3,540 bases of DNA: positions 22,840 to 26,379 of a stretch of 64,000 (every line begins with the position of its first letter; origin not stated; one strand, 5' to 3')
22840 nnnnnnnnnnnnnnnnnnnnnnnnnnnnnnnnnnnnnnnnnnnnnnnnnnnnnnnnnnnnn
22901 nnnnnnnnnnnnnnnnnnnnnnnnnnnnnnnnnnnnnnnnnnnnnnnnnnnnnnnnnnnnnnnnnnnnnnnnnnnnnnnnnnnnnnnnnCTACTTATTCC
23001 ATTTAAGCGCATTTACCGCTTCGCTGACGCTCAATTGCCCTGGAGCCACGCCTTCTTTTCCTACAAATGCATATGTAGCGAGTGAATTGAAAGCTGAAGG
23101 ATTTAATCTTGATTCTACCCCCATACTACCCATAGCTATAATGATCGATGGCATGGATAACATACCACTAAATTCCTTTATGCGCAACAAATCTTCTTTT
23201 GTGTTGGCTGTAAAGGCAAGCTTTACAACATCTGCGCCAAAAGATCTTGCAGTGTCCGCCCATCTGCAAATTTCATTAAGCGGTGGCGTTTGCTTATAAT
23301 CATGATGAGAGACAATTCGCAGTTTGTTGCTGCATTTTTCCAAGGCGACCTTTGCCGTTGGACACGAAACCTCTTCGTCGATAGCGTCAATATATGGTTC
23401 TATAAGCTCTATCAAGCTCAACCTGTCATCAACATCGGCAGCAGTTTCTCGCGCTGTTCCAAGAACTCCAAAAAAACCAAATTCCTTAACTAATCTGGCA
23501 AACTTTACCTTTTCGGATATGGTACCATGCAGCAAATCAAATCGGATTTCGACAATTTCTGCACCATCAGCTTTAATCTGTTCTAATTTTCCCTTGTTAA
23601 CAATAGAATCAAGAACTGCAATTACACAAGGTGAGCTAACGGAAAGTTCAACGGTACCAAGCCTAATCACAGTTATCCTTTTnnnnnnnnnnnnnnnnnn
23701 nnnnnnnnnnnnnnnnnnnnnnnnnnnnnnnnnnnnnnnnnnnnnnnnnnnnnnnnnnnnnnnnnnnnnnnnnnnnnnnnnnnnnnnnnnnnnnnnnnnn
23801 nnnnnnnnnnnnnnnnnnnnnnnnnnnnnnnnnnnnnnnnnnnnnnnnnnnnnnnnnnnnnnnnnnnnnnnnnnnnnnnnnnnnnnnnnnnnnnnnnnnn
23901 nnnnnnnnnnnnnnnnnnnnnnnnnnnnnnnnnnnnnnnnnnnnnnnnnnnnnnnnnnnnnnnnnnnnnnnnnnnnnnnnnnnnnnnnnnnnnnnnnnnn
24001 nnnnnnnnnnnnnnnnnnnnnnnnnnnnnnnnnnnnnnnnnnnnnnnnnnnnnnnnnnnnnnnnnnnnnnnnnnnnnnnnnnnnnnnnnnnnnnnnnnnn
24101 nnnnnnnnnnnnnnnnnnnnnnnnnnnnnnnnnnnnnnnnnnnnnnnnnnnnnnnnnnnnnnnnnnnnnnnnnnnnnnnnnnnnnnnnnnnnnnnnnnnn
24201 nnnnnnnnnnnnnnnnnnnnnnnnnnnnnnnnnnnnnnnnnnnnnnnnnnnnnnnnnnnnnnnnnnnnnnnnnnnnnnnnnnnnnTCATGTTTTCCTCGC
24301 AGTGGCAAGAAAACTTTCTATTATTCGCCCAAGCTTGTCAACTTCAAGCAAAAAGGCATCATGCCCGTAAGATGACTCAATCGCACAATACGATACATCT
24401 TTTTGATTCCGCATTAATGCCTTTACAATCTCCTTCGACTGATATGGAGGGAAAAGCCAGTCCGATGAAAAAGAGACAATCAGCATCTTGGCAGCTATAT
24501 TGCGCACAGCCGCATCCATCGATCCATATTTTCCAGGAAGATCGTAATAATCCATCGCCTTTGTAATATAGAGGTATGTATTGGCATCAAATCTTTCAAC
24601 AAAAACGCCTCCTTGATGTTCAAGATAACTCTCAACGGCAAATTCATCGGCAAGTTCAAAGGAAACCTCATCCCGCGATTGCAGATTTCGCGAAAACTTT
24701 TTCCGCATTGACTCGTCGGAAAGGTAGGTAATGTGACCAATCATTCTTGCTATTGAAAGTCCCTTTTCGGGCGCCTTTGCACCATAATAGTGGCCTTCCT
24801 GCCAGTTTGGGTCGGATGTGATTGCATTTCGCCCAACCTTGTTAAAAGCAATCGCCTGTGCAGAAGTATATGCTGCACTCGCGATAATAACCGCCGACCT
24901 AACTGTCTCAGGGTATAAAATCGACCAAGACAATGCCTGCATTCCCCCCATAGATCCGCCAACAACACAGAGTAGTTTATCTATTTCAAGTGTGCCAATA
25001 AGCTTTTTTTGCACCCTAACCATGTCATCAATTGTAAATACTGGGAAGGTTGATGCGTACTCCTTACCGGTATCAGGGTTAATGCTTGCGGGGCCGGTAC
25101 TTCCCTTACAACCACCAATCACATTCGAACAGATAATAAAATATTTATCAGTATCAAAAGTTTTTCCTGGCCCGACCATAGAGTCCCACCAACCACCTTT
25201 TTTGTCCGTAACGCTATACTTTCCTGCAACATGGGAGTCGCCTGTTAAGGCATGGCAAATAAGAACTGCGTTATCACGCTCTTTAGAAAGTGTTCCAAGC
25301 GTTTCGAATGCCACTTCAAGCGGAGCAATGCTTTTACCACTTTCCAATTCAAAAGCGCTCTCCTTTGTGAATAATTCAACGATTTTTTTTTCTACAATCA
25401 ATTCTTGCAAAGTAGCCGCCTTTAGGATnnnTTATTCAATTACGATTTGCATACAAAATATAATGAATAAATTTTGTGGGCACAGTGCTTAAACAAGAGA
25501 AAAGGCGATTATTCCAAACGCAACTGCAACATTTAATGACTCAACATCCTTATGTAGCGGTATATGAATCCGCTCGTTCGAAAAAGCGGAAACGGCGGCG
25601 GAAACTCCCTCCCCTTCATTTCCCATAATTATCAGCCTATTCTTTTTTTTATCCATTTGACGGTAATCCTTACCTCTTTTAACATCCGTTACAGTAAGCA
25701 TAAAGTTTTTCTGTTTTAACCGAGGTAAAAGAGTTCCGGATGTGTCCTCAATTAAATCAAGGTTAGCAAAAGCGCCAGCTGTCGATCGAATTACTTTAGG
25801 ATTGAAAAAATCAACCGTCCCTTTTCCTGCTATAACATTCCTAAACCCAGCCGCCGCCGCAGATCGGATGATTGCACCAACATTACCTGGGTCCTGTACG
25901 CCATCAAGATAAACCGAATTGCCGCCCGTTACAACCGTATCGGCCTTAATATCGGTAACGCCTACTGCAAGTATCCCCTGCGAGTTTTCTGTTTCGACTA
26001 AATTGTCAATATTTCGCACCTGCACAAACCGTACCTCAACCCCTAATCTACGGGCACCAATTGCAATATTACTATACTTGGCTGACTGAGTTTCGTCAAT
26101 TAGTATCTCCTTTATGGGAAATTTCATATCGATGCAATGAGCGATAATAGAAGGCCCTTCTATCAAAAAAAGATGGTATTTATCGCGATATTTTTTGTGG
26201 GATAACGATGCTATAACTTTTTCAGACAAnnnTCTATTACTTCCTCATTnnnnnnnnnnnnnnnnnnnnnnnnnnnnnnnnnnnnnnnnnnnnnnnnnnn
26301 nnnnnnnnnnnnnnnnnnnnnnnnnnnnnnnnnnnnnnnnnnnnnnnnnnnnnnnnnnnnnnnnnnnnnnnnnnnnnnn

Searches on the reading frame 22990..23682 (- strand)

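Call 49: search_protein_families(library=pfam, proteins=[window:22990-23682:-], max_evalue=0.0001)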
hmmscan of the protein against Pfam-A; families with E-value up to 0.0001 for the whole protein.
window:22990-23682:- (230 aa): 1 family
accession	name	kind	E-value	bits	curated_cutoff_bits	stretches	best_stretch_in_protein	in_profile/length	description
PF01487.21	DHquinase_I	-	2e-30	107.1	22.2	1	32-226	15-230/230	Type I 3-dehydroquinase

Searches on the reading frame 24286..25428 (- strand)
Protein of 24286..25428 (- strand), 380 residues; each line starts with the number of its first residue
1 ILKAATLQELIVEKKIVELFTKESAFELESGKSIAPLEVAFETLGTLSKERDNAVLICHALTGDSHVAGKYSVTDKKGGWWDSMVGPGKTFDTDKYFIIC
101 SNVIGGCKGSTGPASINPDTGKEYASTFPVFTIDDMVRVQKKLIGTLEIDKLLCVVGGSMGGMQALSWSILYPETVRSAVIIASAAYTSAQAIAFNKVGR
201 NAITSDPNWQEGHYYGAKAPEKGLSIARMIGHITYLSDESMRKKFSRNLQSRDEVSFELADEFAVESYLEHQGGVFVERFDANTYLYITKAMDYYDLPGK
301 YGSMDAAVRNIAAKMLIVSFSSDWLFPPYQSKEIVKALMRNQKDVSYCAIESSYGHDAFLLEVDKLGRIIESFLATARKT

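Call 49: search_protein_families(library=pfam, proteins=[window:24286-25428:-], max_evalue=0.0001)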
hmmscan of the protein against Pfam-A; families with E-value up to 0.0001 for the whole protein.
window:24286-25428:- (380 aa): 2 families
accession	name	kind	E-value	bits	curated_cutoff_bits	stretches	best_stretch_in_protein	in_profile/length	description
PF00561.26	Abhydrolase_1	-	9.4e-24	84.8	25.8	1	53-362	1-244/245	alpha/beta hydrolase fold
PF12146.15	Hydrolase_4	-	8.1e-06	25.7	27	0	135-193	61-117/239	Serine aminopeptidase, S33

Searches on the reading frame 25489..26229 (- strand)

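Call 49: search_protein_families(library=pfam, proteins=[window:25489-26229:-], max_evalue=0.0001)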
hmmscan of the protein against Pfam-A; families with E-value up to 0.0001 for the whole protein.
window:25489-26229:- (246 aa): 3 families
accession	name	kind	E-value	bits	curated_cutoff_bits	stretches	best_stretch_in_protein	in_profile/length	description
PF00588.24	SpoU_methylase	-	1.1e-35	123.2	29.7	1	105-242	3-141/142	SpoU rRNA Methylase family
PF22435.1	MRM3-like_sub_bind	-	1.5e-10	41.8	27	1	4-88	5-84/84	MRM3-like substrate binding domain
PF08032.17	SpoU_sub_bind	-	5.4e-08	33.5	22.8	1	22-89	1-69/76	RNA 2'-O ribose methyltransferase substrate binding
